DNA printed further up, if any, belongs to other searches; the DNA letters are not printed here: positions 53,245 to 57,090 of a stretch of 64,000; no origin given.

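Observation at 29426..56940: Paralogous family of giant secreted proteins built from verbatim-repeated 96-bp units (32-aa four-Cys repeat), attached to different catalytic or adhesive heads and a shared C-terminal module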

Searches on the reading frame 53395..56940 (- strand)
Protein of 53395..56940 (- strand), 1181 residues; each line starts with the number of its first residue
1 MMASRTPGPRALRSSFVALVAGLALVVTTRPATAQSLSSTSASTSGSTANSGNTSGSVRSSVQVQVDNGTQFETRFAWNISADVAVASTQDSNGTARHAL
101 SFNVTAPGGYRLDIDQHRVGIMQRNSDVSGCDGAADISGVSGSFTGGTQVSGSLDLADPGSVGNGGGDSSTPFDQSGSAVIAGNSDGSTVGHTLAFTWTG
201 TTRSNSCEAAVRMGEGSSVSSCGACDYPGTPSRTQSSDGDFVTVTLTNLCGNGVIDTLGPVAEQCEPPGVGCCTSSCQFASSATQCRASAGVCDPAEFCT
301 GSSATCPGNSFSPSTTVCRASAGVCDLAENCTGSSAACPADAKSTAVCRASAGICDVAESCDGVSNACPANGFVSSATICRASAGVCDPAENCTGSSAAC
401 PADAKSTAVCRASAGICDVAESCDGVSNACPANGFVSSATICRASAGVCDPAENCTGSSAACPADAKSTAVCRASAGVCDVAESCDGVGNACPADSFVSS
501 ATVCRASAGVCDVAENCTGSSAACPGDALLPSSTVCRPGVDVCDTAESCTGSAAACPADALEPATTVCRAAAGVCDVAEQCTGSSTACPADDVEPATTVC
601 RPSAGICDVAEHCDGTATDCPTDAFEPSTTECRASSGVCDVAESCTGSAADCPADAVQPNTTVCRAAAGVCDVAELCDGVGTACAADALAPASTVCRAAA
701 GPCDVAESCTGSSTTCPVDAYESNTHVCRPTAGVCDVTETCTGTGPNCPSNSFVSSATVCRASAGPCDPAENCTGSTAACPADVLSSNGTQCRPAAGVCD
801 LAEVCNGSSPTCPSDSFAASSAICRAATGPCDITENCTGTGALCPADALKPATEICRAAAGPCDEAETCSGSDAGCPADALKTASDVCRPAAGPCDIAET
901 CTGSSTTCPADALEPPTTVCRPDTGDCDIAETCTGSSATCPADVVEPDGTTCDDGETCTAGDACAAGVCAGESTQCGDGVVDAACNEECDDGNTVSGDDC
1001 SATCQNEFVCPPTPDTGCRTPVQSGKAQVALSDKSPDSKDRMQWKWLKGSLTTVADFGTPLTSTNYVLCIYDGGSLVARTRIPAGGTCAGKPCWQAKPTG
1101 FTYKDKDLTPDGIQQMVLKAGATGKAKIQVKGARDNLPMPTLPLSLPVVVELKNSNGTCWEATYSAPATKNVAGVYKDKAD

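Call 17: search_protein_families(library=pfam, proteins=[window:53395-56940:-], max_evalue=0.01)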
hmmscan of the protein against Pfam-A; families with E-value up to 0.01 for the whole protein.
window:53395-56940:- (1181 aa): 2 families
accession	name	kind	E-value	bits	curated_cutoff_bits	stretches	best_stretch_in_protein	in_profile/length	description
PF00200.28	Disintegrin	-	3.5e-107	351.7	35.1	21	264-308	32-74/75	Disintegrin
PF13948.11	DUF4215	-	0.0071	17.1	27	1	969-1005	17-47/47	Domain of unknown function (DUF4215)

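Call 18: search_protein_families(library=ncbifam, proteins=[window:53395-56940:-], max_evalue=0.01)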
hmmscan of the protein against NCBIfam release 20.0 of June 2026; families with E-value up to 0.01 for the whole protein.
window:53395-56940:- (1181 aa): 1 family
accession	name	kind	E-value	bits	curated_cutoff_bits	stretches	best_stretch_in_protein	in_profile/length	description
TIGR02232.1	myxo_disulf_rpt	repeat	2.3e-07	30.5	20.8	1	974-1007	2-33/38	cysteine-rich acidic repeat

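Call 27: find_homologous_proteins(query=window:53395-56940:-, max_evalue=0.00001)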
Query window:53395-56940:- (1181 aa): 3200 proteins with E <= 0.00001 among 8000 candidates; the best 120 are listed.
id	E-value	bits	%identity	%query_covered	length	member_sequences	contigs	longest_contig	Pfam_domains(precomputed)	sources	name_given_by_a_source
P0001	0.0e+0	1480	45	59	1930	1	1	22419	PF00200.29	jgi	jgi:hypothetical protein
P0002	0.0e+0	1380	55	52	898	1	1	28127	PF00200.29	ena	-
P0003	0.0e+0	1358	49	63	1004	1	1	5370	PF00200.29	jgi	jgi:hypothetical protein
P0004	0.0e+0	1186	62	61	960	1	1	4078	PF00200.29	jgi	jgi:cysteine-rich repeat protein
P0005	0.0e+0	1173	62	59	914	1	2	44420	PF00200.29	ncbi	-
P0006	0.0e+0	1145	55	64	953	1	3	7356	PF00200.29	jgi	jgi:cysteine-rich repeat protein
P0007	0.0e+0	1131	63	56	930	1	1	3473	PF00200.29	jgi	jgi:cysteine-rich repeat protein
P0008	0.0e+0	1097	63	47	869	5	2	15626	PF00200.29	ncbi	-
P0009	0.0e+0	1087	60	47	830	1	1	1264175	PF00200.29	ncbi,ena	-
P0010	0.0e+0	1067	45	59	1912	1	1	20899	PF00200.29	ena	-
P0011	0.0e+0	1057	53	79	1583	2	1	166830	PF00200.29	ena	-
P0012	0.0e+0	1040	57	49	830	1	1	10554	PF00200.29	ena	-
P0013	0.0e+0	1032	58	49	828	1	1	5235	PF00200.29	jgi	jgi:cysteine-rich repeat protein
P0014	3.4e-298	1011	55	53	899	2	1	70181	PF00200.29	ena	-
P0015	3.5e-298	1011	56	49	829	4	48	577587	PF00200.29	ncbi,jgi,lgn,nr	ncbi:MAG: hypothetical protein B6D46_11390 [Polyangiaceae bacterium UTPRO1]|jgi:cysteine-rich repeat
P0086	4.5e-222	759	46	79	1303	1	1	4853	PF02412.24,PF00200.29,PF00149.34,PF16656.12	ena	-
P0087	4.4e-219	749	59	53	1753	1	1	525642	PF02412.24,PF00200.29,PF00963.25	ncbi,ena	-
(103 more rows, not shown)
